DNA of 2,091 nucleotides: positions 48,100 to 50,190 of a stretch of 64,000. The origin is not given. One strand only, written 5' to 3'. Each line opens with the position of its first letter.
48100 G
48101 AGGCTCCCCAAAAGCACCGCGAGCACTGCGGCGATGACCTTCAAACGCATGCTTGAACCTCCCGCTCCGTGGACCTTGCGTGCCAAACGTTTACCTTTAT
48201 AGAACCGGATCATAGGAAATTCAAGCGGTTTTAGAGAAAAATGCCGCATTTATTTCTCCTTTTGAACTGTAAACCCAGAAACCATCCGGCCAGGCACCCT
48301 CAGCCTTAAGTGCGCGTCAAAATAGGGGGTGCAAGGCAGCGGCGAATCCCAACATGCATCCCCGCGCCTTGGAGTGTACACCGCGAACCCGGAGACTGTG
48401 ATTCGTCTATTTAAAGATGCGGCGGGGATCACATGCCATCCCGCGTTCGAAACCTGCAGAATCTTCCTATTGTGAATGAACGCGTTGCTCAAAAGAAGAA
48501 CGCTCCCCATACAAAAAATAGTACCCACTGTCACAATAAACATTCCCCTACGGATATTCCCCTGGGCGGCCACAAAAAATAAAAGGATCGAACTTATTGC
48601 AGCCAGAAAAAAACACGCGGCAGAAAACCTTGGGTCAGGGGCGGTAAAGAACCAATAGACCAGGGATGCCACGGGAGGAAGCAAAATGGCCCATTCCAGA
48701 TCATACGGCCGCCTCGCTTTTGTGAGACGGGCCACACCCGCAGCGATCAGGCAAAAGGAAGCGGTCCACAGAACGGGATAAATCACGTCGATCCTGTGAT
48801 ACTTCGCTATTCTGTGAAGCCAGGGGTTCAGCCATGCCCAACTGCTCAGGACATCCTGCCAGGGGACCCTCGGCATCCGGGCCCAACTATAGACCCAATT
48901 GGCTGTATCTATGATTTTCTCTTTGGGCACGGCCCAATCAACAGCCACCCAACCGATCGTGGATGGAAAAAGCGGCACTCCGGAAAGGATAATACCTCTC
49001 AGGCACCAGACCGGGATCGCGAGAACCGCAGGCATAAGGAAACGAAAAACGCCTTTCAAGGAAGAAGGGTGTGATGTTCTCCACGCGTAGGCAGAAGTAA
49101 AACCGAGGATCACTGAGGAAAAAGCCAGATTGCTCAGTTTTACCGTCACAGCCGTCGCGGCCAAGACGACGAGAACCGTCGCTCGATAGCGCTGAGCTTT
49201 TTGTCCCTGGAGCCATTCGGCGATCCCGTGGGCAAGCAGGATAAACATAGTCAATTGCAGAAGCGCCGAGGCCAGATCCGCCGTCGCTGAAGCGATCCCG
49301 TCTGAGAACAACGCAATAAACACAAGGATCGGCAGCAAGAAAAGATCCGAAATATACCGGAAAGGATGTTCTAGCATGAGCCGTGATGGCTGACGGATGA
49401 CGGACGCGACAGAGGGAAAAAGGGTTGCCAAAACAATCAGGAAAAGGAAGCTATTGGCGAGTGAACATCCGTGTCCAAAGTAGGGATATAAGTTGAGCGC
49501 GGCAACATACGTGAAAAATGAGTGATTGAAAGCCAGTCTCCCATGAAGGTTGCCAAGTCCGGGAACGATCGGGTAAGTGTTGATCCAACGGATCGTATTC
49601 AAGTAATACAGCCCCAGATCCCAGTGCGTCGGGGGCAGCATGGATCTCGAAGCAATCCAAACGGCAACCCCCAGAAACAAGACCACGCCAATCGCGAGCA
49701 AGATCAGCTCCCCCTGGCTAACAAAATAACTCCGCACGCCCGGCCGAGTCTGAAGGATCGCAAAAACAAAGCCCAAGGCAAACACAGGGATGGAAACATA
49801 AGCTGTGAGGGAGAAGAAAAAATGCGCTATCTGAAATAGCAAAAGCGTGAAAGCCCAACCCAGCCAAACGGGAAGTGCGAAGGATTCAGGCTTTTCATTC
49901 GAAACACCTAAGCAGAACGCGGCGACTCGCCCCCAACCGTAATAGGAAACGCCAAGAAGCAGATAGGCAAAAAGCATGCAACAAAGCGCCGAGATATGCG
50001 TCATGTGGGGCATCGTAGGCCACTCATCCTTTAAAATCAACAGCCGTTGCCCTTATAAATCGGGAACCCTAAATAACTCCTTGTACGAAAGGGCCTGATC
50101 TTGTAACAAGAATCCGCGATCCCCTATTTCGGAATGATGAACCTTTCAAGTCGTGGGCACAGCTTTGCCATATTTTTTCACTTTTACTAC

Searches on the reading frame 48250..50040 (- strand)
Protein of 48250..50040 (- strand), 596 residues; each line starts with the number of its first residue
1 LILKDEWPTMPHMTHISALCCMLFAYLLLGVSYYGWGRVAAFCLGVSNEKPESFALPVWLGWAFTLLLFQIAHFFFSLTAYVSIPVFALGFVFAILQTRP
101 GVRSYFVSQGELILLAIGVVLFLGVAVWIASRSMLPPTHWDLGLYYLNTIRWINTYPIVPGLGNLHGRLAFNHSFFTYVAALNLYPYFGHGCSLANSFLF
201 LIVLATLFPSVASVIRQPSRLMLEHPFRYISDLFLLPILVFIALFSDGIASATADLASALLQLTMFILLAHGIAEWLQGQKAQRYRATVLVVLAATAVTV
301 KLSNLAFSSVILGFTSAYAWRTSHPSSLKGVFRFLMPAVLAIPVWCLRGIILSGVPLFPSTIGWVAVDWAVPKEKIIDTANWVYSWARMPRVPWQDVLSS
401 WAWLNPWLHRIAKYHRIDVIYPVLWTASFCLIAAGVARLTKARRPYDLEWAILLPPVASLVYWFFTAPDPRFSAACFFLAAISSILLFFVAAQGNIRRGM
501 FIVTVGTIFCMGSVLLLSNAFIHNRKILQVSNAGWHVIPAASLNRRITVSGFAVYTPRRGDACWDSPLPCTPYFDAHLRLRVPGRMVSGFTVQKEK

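Call 4: search_protein_families(library=pfam, proteins=[window:48250-50040:-], max_evalue=0.1)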
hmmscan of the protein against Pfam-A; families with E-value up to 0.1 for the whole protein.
window:48250-50040:- (596 aa): 0 families

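Call 5: search_protein_families(library=ncbifam, proteins=[window:48250-50040:-], max_evalue=0.1)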
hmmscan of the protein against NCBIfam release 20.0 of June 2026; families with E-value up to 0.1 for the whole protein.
window:48250-50040:- (596 aa): 2 families
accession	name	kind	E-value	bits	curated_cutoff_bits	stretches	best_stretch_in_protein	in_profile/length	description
NF047510.1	LIC_10190_fam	subfamily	5.4e-62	209.9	100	1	22-473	3-422/424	LIC_10190 family membrane protein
NF050169.1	CatEfflxFieF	equivalog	0.047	12.9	420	1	245-305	68-129/282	cation efflux pump FieF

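Call 8: search_solved_structures(query=window:48250-50040:-, max_evalue=1)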
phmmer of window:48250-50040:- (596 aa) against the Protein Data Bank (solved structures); distinct sequences matched with E-value up to 1: 0.

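Call 11: find_homologous_proteins(query=window:48250-50040:-)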
Query window:48250-50040:- (596 aa): 409 proteins with E <= 0.001 among 8000 candidates; the best 120 are listed.
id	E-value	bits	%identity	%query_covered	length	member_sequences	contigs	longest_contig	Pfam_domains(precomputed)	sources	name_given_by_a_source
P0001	9.0e-244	829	67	96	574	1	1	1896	PF26626.1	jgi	jgi:hypothetical protein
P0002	3.4e-232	791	60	98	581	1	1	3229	PF26626.1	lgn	-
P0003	6.0e-232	790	60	98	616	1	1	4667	PF26626.1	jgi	-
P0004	1.6e-220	752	59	97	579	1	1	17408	PF26626.1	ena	-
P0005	2.4e-218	745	58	97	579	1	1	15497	PF26626.1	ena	-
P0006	1.0e-215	736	58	98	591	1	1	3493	PF26626.1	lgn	-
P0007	4.8e-212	724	57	98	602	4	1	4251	PF26626.1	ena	-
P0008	5.7e-211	721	56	98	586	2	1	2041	PF26626.1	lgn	-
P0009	2.0e-196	672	52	98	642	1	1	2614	PF26626.1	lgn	-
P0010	6.7e-196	671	54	98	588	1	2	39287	PF26626.1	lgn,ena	-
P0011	1.0e-193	664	52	98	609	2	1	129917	PF26626.1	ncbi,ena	-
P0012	4.2e-193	662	51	99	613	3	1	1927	PF26626.1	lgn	-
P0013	9.3e-191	654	53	98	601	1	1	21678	PF26626.1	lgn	-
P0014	1.0e-190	654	51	98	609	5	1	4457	PF26626.1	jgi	jgi:hypothetical protein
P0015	7.3e-190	651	53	98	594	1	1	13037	PF26626.1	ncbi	-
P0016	2.6e-187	642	51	98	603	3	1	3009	PF26626.1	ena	-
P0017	7.5e-187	641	52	99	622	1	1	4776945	PF26626.1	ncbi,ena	-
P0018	1.9e-185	636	51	97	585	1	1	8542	PF26626.1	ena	-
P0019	1.6e-183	630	52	96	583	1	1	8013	PF26626.1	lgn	-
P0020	1.2e-182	627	50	97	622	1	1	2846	PF26626.1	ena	-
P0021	2.5e-182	626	50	97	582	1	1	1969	PF26626.1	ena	-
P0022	2.8e-182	626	50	98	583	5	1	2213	PF26626.1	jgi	-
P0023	1.1e-181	624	51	98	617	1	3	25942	PF26626.1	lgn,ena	-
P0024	2.4e-180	619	50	95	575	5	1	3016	PF26626.1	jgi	jgi:hypothetical protein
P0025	5.8e-180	618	50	98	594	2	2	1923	PF26626.1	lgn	-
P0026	2.7e-179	616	49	97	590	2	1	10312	PF26626.1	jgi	jgi:hypothetical protein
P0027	1.1e-177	611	51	97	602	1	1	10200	PF26626.1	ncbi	-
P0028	1.0e-176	607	52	93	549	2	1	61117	PF26626.1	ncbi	-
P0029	1.4e-176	607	49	97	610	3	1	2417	PF26626.1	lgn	-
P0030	1.8e-176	607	48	98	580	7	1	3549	PF26626.1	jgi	jgi:hypothetical protein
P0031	8.1e-176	604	49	97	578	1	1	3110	PF26626.1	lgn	-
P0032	8.5e-175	601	50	97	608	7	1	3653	PF26626.1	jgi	jgi:hypothetical protein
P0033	8.9e-175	601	49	97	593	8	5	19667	PF26626.1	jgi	jgi:hypothetical protein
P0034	1.0e-173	597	48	97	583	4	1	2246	PF26626.1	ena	-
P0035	4.8e-173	595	47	98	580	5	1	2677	PF26626.1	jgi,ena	jgi:hypothetical protein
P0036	6.5e-173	595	48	98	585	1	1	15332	PF26626.1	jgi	jgi:hypothetical protein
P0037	8.3e-172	591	48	98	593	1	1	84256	PF26626.1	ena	-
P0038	1.4e-171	590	47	98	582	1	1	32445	PF26626.1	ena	-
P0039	1.5e-171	590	48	97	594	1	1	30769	PF26626.1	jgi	jgi:hypothetical protein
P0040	2.7e-171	590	49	97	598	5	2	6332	PF26626.1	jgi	jgi:hypothetical protein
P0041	7.4e-171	588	48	96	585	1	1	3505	PF26626.1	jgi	jgi:hypothetical protein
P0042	7.3e-170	585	48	96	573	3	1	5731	PF26626.1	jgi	jgi:hypothetical protein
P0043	9.8e-170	584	48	97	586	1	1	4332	PF26626.1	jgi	jgi:hypothetical protein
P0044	8.4e-169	581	48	98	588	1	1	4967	PF26626.1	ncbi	-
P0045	1.2e-168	581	49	98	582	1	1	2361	PF26626.1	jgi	jgi:hypothetical protein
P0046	1.3e-167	577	46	97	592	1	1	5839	PF26626.1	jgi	jgi:hypothetical protein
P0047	4.6e-167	575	48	97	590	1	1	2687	PF26626.1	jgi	jgi:hypothetical protein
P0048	1.3e-166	574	47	97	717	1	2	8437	PF26626.1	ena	-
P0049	2.0e-166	573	48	97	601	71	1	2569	PF26626.1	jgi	-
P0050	1.4e-165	571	46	97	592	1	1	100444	PF26626.1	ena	-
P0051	1.7e-165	570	47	94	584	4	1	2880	PF26626.1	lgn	-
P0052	2.1e-165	570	47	96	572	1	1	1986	PF26626.1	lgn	-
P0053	5.2e-165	569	47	98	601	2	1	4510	PF26626.1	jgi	jgi:hypothetical protein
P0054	8.1e-164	565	48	95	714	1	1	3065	PF26626.1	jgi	jgi:hypothetical protein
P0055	5.5e-163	562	48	97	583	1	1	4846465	PF26626.1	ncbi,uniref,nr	ncbi:hypothetical protein KP004_07850 [Geomonas oryzisoli]|uniref:DUF8201 domain-containing protein 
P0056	2.7e-162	560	48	95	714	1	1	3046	PF26626.1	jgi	jgi:hypothetical protein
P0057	5.7e-162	559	46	97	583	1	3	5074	PF26626.1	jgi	jgi:hypothetical protein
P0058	6.7e-162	558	46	98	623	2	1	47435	PF26626.1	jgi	jgi:hypothetical protein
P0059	1.2e-161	558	46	98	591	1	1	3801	PF26626.1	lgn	-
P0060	1.8e-161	557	46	97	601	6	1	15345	PF26626.1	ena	-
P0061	4.7e-161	556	47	94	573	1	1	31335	PF26626.1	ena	-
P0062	2.7e-160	553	47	98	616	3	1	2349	PF26626.1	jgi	jgi:hypothetical protein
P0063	3.6e-160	553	45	97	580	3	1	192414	PF26626.1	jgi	-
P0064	1.5e-159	551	46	96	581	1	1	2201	PF26626.1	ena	-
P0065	2.3e-159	550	46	96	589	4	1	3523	PF26626.1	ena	-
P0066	4.9e-159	549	46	97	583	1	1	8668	PF26626.1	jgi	-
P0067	1.4e-158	548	44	97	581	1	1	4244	PF26626.1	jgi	jgi:hypothetical protein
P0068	2.4e-158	547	46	95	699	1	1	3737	PF26626.1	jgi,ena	-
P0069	2.6e-157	543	46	98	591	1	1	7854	PF26626.1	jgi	jgi:hypothetical protein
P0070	3.0e-157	543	44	95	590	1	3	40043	PF26626.1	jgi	jgi:hypothetical protein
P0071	5.3e-157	542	46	97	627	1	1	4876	PF26626.1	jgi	jgi:hypothetical protein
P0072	3.1e-155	536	44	97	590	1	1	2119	PF26626.1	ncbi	-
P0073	3.8e-155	536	45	97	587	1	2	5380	PF26626.1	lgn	-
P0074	4.6e-155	536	47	97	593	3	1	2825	PF26626.1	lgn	-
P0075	3.4e-154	533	47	98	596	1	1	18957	PF26626.1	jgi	jgi:hypothetical protein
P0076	9.5e-154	532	46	96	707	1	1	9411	PF26626.1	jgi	jgi:hypothetical protein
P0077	3.3e-153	530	47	92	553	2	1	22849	PF26626.1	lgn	-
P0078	1.0e-152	528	44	94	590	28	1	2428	PF26626.1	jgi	-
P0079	1.5e-152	528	44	97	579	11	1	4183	PF26626.1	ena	-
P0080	1.1e-151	525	46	97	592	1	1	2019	PF26626.1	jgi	jgi:hypothetical protein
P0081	1.1e-151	525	44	98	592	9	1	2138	PF26626.1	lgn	-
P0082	4.3e-151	523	45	97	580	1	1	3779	PF26626.1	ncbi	-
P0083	8.4e-151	522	46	97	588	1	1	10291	PF26626.1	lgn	-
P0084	9.1e-151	522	45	98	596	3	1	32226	PF26626.1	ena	-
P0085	9.8e-151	522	46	97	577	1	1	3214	PF26626.1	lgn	-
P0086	1.0e-150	522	45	97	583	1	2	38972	PF26626.1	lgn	-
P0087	2.3e-150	520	45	98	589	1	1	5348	PF26626.1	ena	-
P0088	2.7e-150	520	43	98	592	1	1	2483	PF26626.1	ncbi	-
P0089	1.3e-149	518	44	97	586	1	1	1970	PF26626.1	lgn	-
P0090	2.7e-149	517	52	78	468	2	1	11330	PF26626.1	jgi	jgi:hypothetical protein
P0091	6.6e-148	512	44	97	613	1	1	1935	PF26626.1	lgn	-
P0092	2.9e-147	510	43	98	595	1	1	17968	PF26626.1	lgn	-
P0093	3.0e-147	510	45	98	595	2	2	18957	PF26626.1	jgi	jgi:hypothetical protein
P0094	3.4e-147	510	41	98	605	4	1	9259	PF26626.1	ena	-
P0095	3.2e-146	507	52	75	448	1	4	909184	PF26626.1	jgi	jgi:hypothetical protein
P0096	8.0e-146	505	48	82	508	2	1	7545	PF26626.1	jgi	jgi:hypothetical protein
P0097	8.9e-146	505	43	95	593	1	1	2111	PF26626.1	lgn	-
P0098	1.5e-144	501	44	94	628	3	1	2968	PF26626.1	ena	-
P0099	2.1e-144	501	43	97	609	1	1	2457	PF26626.1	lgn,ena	-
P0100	3.2e-144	500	41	98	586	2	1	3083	PF26626.1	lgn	-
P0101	5.8e-144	499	43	94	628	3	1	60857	PF26626.1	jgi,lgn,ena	-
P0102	1.3e-143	498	43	97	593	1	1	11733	PF26626.1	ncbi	-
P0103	2.8e-143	497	43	97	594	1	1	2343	PF26626.1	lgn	-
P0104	7.8e-143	495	43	96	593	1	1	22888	PF26626.1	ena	-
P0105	1.3e-141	491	43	96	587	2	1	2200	PF26626.1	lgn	-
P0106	4.5e-141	490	49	78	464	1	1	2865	PF26626.1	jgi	jgi:hypothetical protein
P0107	5.5e-141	489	42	96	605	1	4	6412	PF26626.1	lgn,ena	-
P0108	1.0e-140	489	42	96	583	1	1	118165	PF26626.1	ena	-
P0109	1.9e-140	488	41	97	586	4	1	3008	PF26626.1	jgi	-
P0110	3.2e-140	487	41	97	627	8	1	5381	PF26626.1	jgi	-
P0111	1.4e-139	485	41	98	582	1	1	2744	PF26626.1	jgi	jgi:hypothetical protein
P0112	2.3e-139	484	43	96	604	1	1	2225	PF26626.1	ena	-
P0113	3.1e-139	484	42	95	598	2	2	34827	PF26626.1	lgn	-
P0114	5.1e-139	483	43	98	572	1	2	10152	PF26626.1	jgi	jgi:hypothetical protein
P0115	6.7e-139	482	43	96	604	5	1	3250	PF26626.1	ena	-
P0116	8.8e-139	482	43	96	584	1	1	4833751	PF26626.1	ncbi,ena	-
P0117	2.0e-138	481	49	80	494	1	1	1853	PF26626.1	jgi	-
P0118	2.8e-138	480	43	96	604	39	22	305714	PF26626.1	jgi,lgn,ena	-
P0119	2.9e-138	480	44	97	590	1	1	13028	PF26626.1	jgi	jgi:hypothetical protein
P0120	9.0e-137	475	42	98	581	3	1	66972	PF26626.1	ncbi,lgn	ncbi:MAG: hypothetical protein ABW116_00810 [Candidatus Sedimenticola sp. 20ELBAFRAG]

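Call 12: find_encoding_contigs(protein=P0017, flank=10000, max_places=2)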
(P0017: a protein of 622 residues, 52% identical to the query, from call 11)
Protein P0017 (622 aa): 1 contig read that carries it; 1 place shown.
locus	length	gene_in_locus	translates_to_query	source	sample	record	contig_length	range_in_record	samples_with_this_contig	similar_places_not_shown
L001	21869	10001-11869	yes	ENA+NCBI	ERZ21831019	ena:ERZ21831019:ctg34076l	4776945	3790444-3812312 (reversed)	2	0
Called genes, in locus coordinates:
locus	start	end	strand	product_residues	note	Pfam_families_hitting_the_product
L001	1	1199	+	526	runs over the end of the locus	PF00890:FAD_binding_2 (weak), PF01266:DAO (faint), PF07992:Pyr_redox_2 (faint), PF13450:NAD_binding_8 (weak), PF00732:GMC_oxred_N, PF05199:GMC_oxred_C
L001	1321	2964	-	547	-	PF00118:Cpn60_TCP1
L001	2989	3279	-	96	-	PF00166:Cpn10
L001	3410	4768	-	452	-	PF18073:Zn_ribbon_LapB, PF13481:AAA_25, PF03796:DnaB_C (weak), PF06745:ATPase, PF13401:AAA_22 (weak), PF00004:AAA (weak), PF13541:ChlI (weak), PF05362:Lon_C (weak), +3 more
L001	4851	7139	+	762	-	PF07719:TPR_2 (faint), PF12770:CHAT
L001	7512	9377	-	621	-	PF00041:fn3 (weak), PF18370:RGI_lyase (faint), PF09294:Interfer-bind (faint), PF17633:DUF5514 (faint), PF06739:SBBP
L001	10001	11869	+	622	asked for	PF26626:DUF8201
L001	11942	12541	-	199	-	PF13489:Methyltransf_23, PF02475:TRM5-TYW2_MTfase (weak), PF01135:PCMT (weak), PF01209:Ubie_methyltran, PF13847:Methyltransf_31, PF08241:Methyltransf_11, PF08242:Methyltransf_12, PF13649:Methyltransf_25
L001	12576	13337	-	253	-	PF00977:His_biosynth, PF01207:Dus (faint), PF02581:TMP-TENI (faint), PF03060:NMO (faint), PF05690:ThiG (faint)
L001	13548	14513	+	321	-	PF02540:NAD_synthase (faint), PF00958:GMP_synt_C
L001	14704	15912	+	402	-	PF02515:CoA_transf_3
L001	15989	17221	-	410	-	PF13458:Peripla_BP_6, PF01094:ANF_receptor (weak)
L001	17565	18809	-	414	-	PF13458:Peripla_BP_6, PF01094:ANF_receptor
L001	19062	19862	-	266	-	PF00106:adh_short, PF08659:KR, PF13561:adh_short_C2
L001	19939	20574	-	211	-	PF00440:TetR_N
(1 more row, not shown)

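Call 13: find_encoding_contigs(protein=P0055, flank=10000, max_places=2)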
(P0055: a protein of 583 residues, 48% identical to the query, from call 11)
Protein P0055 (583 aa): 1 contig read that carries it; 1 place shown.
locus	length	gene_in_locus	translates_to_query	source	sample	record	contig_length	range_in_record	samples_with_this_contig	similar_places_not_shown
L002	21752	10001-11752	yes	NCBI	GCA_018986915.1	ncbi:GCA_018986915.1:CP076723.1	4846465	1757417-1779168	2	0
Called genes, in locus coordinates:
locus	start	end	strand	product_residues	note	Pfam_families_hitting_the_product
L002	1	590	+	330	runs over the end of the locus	PF00535:Glycos_transf_2, PF10111:Glyco_tranf_2_2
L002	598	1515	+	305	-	-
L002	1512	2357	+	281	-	PF08241:Methyltransf_11 (weak), PF08242:Methyltransf_12 (faint), PF13649:Methyltransf_25 (faint)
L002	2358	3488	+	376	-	PF04230:PS_pyruv_trans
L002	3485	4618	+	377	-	PF01075:Glyco_transf_9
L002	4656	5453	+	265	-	PF00535:Glycos_transf_2, PF10111:Glyco_tranf_2_2, PF13641:Glyco_tranf_2_3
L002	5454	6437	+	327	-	PF00535:Glycos_transf_2, PF13506:Glyco_transf_21 (faint), PF13641:Glyco_tranf_2_3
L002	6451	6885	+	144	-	-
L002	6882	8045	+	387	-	PF01041:DegT_DnrJ_EryC1, PF01212:Beta_elim_lyase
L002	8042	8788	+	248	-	PF03848:TehB, PF13489:Methyltransf_23, PF01728:FtsJ (weak), PF05401:NodS, PF13847:Methyltransf_31, PF08241:Methyltransf_11, PF08242:Methyltransf_12, PF13649:Methyltransf_25, +2 more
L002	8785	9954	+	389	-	PF00534:Glycos_transf_1, PF13692:Glyco_trans_1_4, PF13524:Glyco_trans_1_2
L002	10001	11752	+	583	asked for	PF26626:DUF8201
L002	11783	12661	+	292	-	-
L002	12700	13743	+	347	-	-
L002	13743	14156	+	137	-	-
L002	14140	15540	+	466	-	-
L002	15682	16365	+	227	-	PF00535:Glycos_transf_2, PF10111:Glyco_tranf_2_2 (weak), PF13641:Glyco_tranf_2_3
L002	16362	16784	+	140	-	-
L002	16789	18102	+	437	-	-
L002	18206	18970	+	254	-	PF02673:BacA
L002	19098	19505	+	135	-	PF01814:Hemerythrin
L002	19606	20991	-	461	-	PF07690:MFS_1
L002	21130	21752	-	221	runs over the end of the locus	PF02665:Nitrate_red_gam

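Call 14: find_encoding_contigs(protein=P0004, flank=10000, max_places=2)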
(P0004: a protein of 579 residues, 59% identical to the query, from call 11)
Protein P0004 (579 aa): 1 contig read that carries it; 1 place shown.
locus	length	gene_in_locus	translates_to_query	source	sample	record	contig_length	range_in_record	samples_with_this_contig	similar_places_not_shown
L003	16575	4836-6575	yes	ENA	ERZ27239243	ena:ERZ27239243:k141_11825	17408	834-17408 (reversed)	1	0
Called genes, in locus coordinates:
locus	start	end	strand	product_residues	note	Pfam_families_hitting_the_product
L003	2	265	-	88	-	?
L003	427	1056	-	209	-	PF00117:GATase, PF07685:GATase_3 (weak)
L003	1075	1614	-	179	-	-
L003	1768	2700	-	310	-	PF04055:Radical_SAM, PF16199:Radical_SAM_C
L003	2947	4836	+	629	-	PF00890:FAD_binding_2 (faint), PF01134:GIDA, PF07992:Pyr_redox_2 (faint), PF12831:FAD_oxidored, PF21680:GIDA_C_1st, PF13932:SAM_GIDA_C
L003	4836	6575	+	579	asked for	PF26626:DUF8201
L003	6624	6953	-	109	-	-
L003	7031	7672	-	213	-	PF02525:Flavodoxin_2 (weak), PF03358:FMN_red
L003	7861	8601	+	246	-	PF09997:DUF2238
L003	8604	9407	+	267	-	PF01209:Ubie_methyltran, PF05175:MTS (weak), PF13489:Methyltransf_23, PF02390:Methyltransf_4, PF08241:Methyltransf_11, PF08242:Methyltransf_12, PF13649:Methyltransf_25, PF13847:Methyltransf_31, +1 more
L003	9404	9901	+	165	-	PF01243:PNPOx_N, PF12900:Pyridox_ox_2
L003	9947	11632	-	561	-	PF00005:ABC_tran, PF02463:SMC_N (faint), PF13401:AAA_22 (faint), PF13476:AAA_23 (faint), PF13304:AAA_21 (faint), PF12848:ABC_tran_Xtn, PF00005:ABC_tran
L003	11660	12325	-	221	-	PF00753:Lactamase_B, PF19583:ODP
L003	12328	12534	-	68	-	PF04024:PspC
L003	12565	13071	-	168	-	PF00578:AhpC-TSA, PF08534:Redoxin, PF00085:Thioredoxin (weak), PF13098:Thioredoxin_2, PF13905:Thioredoxin_8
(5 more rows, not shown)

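Call 15: find_encoding_contigs(protein=P0011, flank=10000, max_places=2)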
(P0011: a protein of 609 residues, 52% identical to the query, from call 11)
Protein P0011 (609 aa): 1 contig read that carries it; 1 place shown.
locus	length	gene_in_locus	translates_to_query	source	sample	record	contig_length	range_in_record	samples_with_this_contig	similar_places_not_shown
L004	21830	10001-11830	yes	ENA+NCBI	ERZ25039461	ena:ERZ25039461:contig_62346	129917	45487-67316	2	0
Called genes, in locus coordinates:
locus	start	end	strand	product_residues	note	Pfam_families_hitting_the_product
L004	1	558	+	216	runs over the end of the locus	-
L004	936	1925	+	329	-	PF13406:SLT_2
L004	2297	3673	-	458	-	PF00270:DEAD, PF04851:ResIII (weak), PF00271:Helicase_C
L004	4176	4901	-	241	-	-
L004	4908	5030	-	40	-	-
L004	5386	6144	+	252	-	PF00106:adh_short, PF08659:KR, PF13561:adh_short_C2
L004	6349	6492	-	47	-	-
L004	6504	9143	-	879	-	PF11924:IAT_beta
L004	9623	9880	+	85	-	PF08713:DNA_alkylation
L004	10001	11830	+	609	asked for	PF26626:DUF8201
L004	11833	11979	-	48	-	-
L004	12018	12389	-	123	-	PF00072:Response_reg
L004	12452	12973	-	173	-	-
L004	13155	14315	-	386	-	PF01925:TauE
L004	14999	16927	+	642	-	PF04879:Molybdop_Fe4S4, PF00384:Molybdopterin, PF01568:Molydop_binding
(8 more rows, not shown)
